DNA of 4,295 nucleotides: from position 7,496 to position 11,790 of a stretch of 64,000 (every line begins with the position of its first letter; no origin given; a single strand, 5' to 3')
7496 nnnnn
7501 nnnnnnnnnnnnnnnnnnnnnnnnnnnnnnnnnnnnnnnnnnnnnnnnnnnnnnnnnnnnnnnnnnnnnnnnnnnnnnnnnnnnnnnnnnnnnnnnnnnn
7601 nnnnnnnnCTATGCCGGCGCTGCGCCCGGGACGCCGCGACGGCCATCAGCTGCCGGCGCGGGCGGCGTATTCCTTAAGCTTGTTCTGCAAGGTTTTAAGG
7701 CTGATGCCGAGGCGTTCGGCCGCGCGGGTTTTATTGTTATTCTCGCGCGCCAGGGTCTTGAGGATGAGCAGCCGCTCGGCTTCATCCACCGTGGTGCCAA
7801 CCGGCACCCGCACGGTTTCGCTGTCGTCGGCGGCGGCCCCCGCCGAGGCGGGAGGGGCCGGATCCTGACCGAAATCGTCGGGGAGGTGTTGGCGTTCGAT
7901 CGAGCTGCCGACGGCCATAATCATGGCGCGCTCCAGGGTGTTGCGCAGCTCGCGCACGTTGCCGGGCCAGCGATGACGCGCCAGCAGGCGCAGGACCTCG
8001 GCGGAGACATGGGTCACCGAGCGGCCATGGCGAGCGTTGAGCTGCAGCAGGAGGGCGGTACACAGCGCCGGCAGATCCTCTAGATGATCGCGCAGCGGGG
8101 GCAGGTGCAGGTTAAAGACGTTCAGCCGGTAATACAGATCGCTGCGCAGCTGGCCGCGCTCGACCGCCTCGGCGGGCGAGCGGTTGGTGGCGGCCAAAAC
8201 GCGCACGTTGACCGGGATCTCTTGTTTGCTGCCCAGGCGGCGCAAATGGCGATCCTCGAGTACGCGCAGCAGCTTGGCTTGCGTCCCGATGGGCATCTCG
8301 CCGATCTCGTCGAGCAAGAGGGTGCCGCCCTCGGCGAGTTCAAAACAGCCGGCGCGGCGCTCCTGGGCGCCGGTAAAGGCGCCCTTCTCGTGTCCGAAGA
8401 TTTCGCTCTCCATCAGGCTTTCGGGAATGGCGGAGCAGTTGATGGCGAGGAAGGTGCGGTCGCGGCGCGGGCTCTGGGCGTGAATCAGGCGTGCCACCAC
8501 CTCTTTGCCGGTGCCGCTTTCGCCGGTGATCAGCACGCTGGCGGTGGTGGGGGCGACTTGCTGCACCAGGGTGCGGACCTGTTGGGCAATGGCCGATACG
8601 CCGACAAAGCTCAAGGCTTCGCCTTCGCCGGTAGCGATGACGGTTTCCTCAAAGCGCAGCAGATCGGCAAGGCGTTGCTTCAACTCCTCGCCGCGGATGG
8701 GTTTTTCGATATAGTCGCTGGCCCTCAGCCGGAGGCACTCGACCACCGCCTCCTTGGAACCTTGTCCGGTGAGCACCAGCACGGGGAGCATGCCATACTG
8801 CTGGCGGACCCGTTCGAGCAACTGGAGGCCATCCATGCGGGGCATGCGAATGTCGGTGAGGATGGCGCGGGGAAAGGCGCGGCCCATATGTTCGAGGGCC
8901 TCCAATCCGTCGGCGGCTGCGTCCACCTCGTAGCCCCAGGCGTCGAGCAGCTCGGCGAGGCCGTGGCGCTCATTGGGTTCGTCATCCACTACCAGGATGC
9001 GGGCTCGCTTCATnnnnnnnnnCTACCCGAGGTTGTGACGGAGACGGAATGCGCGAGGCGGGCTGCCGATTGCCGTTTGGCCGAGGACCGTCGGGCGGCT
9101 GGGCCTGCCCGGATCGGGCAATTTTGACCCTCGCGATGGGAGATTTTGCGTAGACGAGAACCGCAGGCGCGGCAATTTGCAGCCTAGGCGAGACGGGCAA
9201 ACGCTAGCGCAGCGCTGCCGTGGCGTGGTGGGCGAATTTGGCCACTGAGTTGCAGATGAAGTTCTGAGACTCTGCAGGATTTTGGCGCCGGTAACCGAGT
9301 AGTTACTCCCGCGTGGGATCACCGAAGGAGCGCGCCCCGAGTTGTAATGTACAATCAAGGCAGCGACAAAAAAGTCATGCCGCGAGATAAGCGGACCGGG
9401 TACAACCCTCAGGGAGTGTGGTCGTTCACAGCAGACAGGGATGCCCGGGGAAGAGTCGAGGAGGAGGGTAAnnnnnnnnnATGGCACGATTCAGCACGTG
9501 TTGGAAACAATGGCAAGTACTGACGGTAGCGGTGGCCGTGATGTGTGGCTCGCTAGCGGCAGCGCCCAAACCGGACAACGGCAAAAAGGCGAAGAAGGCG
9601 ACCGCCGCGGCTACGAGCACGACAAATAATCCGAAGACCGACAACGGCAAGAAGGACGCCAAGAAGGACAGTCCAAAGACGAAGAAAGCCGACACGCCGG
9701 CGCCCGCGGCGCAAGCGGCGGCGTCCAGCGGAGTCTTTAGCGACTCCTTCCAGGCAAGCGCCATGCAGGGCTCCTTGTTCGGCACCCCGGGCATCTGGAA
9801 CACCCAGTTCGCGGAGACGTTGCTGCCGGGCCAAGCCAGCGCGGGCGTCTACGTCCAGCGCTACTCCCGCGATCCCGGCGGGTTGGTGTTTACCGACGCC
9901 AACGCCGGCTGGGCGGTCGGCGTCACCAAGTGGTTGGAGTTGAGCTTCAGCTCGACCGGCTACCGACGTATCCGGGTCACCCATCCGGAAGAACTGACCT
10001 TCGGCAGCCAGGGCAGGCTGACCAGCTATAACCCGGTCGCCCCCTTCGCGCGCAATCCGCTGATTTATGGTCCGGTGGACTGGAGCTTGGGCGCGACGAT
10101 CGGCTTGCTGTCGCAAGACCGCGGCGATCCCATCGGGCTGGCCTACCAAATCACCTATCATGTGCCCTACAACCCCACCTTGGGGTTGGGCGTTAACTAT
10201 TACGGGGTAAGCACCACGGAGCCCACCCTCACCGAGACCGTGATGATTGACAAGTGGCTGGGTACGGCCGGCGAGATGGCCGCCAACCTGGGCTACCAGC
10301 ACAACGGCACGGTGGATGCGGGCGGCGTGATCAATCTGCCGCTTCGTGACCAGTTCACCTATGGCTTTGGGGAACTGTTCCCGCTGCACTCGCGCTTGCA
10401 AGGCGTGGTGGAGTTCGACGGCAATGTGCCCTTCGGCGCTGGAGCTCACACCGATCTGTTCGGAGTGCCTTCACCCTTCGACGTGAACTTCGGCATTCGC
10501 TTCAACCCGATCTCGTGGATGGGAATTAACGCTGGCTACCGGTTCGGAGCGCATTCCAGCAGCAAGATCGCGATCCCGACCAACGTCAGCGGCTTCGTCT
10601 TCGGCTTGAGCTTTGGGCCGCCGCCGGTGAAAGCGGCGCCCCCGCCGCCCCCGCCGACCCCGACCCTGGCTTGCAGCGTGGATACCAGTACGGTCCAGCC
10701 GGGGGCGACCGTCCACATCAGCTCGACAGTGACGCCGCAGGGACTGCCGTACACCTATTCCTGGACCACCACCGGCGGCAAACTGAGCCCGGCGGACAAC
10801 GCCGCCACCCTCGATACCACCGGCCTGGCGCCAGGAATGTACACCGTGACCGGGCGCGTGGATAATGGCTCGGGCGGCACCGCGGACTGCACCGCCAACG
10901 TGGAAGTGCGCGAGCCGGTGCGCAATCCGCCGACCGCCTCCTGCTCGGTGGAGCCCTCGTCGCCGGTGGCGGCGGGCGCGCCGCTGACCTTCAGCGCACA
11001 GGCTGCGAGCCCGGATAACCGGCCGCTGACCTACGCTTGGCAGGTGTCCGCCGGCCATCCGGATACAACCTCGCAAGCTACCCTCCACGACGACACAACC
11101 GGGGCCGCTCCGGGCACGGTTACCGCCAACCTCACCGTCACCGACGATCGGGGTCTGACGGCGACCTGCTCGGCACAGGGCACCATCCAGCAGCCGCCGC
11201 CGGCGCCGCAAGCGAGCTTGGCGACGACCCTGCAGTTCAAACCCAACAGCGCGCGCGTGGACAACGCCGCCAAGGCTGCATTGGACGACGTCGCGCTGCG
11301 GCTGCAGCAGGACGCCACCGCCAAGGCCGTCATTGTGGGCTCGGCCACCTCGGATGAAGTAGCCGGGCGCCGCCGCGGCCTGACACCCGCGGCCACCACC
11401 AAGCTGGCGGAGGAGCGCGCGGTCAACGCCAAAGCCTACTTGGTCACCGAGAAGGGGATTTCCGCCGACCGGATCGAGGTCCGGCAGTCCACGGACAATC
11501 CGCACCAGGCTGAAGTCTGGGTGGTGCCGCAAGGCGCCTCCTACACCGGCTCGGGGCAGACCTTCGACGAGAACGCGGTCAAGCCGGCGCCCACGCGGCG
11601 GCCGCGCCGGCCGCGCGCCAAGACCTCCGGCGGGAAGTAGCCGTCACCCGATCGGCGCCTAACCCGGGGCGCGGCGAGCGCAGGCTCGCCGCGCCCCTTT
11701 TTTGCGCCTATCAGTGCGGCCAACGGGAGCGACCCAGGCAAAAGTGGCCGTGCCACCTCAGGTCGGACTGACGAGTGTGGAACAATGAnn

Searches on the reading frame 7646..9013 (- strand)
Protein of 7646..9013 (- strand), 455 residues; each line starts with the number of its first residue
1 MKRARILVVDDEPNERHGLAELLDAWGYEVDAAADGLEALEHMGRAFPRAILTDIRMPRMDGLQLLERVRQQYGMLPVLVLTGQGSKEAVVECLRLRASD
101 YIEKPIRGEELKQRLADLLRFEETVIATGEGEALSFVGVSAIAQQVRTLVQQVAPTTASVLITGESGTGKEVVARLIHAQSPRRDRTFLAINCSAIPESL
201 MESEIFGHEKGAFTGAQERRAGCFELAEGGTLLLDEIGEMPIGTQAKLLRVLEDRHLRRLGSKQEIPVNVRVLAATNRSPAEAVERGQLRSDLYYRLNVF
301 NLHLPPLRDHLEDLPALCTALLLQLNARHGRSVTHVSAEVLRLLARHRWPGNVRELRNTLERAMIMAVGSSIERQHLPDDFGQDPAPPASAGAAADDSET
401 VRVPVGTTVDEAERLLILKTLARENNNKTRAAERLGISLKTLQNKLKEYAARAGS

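Call 14: search_protein_families(library=pfam, proteins=[window:7646-9013:-])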
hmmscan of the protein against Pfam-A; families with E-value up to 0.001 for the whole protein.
window:7646-9013:- (455 aa): 10 families
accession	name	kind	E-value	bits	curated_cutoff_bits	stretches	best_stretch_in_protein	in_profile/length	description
PF00158.32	Sigma54_activat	-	1.8e-69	233.2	20.2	1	138-302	3-167/168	Sigma-54 interaction domain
PF00072.30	Response_reg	-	4.9e-29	101.2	30.2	1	6-115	1-110/111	Response regulator receiver domain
PF25601.1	AAA_lid_14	-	6.3e-23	80.9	27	1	308-386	1-79/87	AAA+ ATPase lid domain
PF14532.12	Sigma54_activ_2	-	1.7e-21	77.3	25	1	137-307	1-138/138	Sigma-54 interaction domain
PF02954.25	HTH_8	-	5.7e-12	45.6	22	1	409-449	2-42/42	Bacterial regulatory protein, Fis family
PF07728.20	AAA_5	-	3.3e-09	37.3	22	1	160-294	2-136/139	AAA domain (dynein-related subfamily)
PF01078.27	Mg_chelatase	-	3.7e-06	26.9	20.3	1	154-285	19-165/207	Magnesium chelatase, subunit ChlI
PF13191.12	AAA_16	-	9.1e-05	23.5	32.6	1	144-212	10-85/167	AAA ATPase domain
PF00004.35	AAA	-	0.00014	22.7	21.2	1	160-280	1-111/131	ATPase family associated with various cellular activities (AAA)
PF13401.12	AAA_22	-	0.00076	20.2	27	0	158-195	6-43/130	AAA domain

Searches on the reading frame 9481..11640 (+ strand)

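Call 14: search_protein_families(library=pfam, proteins=[window:9481-11640:+])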
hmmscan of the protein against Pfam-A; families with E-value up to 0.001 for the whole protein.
window:9481-11640:+ (719 aa): 5 families
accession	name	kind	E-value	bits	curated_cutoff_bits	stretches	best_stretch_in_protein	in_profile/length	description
PF18911.6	PKD_4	-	1.5e-10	41.4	27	1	483-562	3-77/85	PKD domain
PF00801.26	PKD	-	1.1e-09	38.6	23.5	1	490-561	4-73/80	PKD domain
PF00691.25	OmpA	-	1.4e-08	35.4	27.2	1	586-668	2-77/98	OmpA family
PF22352.2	K319L-like_PKD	-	2.1e-07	31.3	27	0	500-563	12-78/84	K319L-like, PKD domain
PF02368.24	Big_2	-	0.00026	21.3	22.8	0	402-467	11-75/79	Bacterial Ig-like domain (group 2)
